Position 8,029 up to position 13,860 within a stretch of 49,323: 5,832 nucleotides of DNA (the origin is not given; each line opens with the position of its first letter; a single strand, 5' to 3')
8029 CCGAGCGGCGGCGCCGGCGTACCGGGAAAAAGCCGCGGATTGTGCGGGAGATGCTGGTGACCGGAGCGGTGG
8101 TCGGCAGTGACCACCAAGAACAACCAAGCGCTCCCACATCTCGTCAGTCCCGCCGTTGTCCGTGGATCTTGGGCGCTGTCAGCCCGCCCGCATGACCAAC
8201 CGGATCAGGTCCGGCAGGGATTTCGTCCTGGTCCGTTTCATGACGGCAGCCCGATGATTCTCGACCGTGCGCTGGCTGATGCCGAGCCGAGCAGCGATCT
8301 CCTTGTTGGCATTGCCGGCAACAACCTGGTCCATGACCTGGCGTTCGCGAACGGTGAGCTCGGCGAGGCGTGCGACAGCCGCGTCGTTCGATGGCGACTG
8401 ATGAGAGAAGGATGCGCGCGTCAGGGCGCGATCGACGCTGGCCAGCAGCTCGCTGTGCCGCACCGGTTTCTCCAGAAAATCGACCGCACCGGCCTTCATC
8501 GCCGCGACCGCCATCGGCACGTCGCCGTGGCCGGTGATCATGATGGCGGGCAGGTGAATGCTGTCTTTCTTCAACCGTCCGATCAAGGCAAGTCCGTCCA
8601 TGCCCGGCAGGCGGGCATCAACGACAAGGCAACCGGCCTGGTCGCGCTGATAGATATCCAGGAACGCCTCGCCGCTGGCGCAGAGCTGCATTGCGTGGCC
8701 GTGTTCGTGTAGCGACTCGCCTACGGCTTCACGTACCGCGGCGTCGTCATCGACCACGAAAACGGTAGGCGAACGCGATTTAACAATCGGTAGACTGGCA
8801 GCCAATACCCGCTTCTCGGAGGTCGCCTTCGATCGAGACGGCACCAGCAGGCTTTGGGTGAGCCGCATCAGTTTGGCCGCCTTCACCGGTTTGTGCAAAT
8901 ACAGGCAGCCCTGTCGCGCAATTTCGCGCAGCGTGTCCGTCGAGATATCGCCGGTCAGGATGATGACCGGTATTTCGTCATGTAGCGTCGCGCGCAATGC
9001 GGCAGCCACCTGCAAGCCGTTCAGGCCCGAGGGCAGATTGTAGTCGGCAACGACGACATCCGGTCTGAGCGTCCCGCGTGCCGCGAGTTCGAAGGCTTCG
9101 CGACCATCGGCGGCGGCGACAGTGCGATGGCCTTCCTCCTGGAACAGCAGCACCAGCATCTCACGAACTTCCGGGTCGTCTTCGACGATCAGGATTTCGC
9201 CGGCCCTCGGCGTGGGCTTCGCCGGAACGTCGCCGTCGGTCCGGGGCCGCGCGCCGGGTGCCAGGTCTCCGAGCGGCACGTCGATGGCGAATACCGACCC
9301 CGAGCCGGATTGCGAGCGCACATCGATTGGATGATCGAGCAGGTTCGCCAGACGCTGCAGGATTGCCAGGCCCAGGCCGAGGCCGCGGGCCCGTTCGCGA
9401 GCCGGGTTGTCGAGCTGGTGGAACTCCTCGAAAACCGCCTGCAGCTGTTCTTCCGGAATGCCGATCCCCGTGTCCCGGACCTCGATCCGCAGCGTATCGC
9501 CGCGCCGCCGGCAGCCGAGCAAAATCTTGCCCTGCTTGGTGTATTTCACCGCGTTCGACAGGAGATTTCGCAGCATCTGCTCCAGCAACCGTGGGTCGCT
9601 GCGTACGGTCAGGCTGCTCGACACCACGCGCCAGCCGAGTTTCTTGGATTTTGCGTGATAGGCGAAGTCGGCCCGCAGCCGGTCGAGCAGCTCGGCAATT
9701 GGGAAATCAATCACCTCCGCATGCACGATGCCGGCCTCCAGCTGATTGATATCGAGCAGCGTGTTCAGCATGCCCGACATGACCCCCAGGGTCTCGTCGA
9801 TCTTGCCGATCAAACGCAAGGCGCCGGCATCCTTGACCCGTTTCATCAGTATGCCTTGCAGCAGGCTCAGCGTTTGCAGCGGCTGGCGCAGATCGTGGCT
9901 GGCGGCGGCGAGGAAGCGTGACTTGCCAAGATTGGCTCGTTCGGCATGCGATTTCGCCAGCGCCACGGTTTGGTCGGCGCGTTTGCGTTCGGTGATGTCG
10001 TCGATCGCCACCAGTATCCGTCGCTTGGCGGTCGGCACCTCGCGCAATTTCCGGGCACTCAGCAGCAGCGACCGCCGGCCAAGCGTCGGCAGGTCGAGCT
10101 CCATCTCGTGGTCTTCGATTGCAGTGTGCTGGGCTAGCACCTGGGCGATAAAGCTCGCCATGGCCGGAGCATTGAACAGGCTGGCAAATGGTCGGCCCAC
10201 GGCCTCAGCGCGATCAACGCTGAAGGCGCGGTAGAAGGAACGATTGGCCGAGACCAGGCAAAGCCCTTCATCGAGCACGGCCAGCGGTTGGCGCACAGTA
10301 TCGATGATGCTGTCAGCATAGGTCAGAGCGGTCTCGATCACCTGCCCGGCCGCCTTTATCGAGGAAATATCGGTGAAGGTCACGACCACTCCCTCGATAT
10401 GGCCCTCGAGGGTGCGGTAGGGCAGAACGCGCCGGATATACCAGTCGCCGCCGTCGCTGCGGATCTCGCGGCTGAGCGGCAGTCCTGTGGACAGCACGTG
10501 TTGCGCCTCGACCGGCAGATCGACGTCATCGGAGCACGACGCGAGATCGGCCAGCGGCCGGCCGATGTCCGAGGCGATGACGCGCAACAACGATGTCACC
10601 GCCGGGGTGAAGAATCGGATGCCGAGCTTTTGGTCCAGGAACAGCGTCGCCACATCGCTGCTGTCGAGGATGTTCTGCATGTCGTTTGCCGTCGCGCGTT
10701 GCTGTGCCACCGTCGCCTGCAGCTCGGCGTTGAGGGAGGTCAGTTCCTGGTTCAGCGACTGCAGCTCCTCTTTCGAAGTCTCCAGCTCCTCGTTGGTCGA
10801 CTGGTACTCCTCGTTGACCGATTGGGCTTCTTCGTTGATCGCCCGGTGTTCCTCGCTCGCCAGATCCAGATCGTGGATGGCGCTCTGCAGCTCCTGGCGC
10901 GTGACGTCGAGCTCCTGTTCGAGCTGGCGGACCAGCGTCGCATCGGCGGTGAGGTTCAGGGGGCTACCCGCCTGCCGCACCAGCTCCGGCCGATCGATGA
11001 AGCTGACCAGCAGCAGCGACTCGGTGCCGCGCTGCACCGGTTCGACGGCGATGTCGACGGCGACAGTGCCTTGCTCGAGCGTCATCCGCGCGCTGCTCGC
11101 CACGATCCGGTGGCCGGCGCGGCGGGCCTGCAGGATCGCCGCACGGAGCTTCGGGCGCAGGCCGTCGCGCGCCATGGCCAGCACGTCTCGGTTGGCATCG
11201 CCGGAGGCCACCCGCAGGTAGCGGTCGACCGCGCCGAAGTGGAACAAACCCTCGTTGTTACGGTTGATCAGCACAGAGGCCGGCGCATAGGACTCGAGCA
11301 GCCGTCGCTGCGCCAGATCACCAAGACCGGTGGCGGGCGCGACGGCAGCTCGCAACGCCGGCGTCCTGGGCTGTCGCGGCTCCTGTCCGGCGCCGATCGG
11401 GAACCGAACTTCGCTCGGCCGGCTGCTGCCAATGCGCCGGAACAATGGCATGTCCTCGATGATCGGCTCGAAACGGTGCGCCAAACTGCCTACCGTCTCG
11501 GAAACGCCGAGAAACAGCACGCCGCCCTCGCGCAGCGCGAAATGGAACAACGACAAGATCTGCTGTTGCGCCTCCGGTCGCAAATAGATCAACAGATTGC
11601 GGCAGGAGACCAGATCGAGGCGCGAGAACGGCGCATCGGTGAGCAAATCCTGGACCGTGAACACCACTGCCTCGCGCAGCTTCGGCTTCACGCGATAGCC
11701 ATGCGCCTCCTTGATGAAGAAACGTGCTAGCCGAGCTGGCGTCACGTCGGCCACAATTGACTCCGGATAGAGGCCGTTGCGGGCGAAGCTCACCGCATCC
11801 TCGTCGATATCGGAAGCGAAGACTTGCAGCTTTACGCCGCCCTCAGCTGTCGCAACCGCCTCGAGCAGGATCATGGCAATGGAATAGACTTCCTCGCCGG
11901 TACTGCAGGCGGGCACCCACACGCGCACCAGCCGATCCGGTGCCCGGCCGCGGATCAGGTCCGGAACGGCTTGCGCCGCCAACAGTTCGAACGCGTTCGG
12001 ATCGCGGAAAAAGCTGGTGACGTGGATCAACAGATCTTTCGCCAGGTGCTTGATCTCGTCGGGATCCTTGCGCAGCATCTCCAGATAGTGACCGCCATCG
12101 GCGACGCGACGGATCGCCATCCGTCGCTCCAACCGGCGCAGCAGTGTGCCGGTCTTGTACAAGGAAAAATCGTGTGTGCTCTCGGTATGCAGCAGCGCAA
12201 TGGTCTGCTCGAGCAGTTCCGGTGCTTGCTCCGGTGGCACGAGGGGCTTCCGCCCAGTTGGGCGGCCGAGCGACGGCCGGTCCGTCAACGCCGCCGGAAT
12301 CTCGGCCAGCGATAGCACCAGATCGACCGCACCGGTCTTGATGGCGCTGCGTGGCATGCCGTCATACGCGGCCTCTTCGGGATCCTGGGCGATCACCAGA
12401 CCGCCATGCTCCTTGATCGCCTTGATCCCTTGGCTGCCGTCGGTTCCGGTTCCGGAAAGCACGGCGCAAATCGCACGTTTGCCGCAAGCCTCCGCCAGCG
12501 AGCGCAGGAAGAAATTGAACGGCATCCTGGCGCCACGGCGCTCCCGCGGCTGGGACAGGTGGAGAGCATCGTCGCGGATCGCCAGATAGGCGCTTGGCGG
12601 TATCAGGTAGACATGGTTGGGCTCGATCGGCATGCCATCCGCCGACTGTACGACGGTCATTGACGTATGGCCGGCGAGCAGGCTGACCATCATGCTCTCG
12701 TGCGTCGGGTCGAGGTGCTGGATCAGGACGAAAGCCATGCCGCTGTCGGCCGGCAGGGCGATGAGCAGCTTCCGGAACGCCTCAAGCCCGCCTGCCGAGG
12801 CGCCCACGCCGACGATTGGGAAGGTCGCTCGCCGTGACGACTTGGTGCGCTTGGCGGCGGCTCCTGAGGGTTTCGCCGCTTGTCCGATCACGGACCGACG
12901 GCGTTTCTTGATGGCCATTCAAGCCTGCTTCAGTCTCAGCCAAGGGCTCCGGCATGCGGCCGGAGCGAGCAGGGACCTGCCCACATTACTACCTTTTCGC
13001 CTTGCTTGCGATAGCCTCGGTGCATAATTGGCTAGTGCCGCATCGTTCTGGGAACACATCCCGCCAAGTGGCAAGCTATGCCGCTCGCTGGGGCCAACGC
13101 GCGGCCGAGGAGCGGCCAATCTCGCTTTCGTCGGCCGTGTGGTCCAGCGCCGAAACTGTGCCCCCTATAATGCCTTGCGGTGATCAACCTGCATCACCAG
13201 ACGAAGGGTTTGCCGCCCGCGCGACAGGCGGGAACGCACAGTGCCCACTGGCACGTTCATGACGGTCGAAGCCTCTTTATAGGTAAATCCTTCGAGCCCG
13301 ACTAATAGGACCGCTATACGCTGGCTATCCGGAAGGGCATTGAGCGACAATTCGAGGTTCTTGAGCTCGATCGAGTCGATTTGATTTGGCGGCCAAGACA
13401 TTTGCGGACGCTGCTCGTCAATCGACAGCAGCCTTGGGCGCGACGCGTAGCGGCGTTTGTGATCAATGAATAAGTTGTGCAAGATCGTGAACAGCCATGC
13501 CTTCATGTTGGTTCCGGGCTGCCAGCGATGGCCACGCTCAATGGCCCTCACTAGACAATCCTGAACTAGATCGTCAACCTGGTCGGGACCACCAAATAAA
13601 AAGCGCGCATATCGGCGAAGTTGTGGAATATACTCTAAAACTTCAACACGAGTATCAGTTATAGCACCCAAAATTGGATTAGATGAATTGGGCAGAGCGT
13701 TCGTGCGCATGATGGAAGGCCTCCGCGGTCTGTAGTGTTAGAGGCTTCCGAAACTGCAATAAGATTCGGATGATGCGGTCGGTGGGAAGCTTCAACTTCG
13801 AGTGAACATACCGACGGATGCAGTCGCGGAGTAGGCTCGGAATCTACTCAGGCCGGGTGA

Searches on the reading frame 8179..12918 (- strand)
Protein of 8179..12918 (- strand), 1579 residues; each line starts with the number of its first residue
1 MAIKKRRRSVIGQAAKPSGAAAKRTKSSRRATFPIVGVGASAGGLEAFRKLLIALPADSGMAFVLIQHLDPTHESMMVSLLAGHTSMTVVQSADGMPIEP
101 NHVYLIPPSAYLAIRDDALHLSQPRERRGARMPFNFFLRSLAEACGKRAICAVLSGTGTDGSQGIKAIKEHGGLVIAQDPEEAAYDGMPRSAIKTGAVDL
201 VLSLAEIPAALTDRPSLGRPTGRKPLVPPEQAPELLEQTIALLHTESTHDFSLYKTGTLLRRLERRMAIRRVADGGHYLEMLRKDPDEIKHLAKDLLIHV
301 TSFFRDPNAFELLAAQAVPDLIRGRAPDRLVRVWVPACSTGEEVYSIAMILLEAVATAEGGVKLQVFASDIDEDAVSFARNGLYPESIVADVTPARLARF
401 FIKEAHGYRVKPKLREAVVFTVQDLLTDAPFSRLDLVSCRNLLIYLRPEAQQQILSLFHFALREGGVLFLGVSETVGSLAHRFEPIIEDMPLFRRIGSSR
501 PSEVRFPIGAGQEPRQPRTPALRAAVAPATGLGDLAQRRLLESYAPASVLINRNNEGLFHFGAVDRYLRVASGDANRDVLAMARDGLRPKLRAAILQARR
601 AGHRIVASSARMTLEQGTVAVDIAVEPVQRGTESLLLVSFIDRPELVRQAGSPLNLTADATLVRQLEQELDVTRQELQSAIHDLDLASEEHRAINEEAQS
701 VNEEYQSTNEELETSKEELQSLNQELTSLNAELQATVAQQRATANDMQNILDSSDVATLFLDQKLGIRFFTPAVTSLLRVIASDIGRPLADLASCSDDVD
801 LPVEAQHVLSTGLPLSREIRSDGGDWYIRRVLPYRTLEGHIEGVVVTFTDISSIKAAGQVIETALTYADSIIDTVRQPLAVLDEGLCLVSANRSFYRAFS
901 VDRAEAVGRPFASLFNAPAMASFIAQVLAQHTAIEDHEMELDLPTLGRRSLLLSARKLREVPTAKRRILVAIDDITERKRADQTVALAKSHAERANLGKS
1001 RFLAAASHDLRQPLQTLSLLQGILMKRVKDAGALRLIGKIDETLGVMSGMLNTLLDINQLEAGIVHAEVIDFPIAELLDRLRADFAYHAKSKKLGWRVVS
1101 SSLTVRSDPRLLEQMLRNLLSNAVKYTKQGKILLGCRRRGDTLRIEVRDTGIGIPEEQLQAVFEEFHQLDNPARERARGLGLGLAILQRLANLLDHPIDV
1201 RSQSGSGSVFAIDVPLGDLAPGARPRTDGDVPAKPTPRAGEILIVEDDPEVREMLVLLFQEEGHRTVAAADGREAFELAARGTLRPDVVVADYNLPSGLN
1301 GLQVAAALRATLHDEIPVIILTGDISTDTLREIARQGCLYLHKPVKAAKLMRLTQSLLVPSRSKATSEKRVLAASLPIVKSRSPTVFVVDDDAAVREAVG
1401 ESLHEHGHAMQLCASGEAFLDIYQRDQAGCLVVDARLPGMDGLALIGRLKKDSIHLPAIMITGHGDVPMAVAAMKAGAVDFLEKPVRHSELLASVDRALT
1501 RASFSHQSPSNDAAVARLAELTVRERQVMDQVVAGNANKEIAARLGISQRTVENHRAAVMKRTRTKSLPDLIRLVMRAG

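Call 23: search_protein_families(library=pfam, proteins=[window:8179-12918:-], max_evalue=0.001)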
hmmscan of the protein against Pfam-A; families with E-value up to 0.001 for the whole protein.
window:8179-12918:- (1579 aa): 15 families
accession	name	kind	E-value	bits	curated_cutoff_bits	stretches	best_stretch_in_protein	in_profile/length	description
PF01339.22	CheB_methylest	-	2.8e-57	193.7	24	1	36-211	1-174/174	CheB methylesterase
PF01739.24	CheR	-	6.1e-50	169.8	27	1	300-485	2-188/195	CheR methyltransferase, SAM binding domain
PF00072.30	Response_reg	-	3.4e-47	159.6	30.2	2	1386-1495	1-110/111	Response regulator receiver domain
PF13596.12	PAS_10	-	8.2e-25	87.9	22.1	1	747-851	1-105/106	PAS domain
PF02518.31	HATPase_c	-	1.4e-24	87.1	26.4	1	1108-1216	2-109/111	Histidine kinase-, DNA gyrase B-, and HSP90-like ATPase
PF00196.25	GerE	-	7e-17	61.3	23.5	1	1520-1574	2-56/57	Bacterial regulatory proteins, luxR family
PF08448.16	PAS_4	-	4.5e-16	59.5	23.1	2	873-980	2-110/110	PAS fold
PF03705.20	CheR_N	-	7.3e-11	42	27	1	237-286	4-53/53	CheR methyltransferase, all-alpha domain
PF00989.32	PAS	-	1.3e-09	38.5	22.6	1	869-975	4-113/113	PAS fold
PF00512.31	HisKA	-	1.3e-07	32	26.9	1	999-1063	2-66/66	His Kinase A (phospho-acceptor) domain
PF13426.13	PAS_9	-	2.3e-05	25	27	1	883-977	8-103/103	PAS domain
PF06490.17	FleQ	-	2.4e-05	25.1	22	1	1386-1498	2-106/108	Flagellar regulatory protein FleQ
PF08281.18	Sigma70_r4_2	-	0.0001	22.3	25.7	1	1516-1561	6-52/54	Sigma-70, region 4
PF12860.13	PAS_7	-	0.00023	21.7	27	0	872-983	1-115/115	PAS fold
PF13581.12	HATPase_c_2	-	0.00043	20.7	27.4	0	1119-1194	39-112/127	Histidine kinase-like ATPase domain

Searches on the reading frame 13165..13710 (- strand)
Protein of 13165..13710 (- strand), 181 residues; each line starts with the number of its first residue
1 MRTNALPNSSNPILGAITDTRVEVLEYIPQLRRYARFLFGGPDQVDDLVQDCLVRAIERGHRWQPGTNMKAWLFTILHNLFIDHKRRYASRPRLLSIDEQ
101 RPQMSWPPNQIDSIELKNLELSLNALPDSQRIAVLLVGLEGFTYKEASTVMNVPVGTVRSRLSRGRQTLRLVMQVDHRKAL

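Call 61: search_protein_families(library=pfam, proteins=[window:13165-13710:-], max_evalue=0.001)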
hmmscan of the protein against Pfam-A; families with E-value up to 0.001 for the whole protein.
window:13165-13710:- (181 aa): 6 families
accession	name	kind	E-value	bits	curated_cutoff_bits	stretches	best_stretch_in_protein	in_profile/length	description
PF22029.2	PhyR_sigma2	-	8.7e-17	61.4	27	1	26-78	3-55/55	Sigma2 domain of PhyR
PF04542.20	Sigma70_r2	-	6.7e-16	58.3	24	1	26-89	4-69/71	Sigma-70 region 2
PF08281.18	Sigma70_r4_2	-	1.7e-15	56.8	25.7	1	118-169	3-54/54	Sigma-70, region 4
PF04545.22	Sigma70_r4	-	6.7e-09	35.6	24.1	1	123-170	2-49/50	Sigma-70, region 4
PF07638.17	Sigma70_ECF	-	3e-06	27.7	21.1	1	47-169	51-179/185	ECF sigma factor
PF22233.2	PhyR_sigma-like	-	7.2e-06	26.1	27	1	123-159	1-37/50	Response regulator PhyR, sigma-like domain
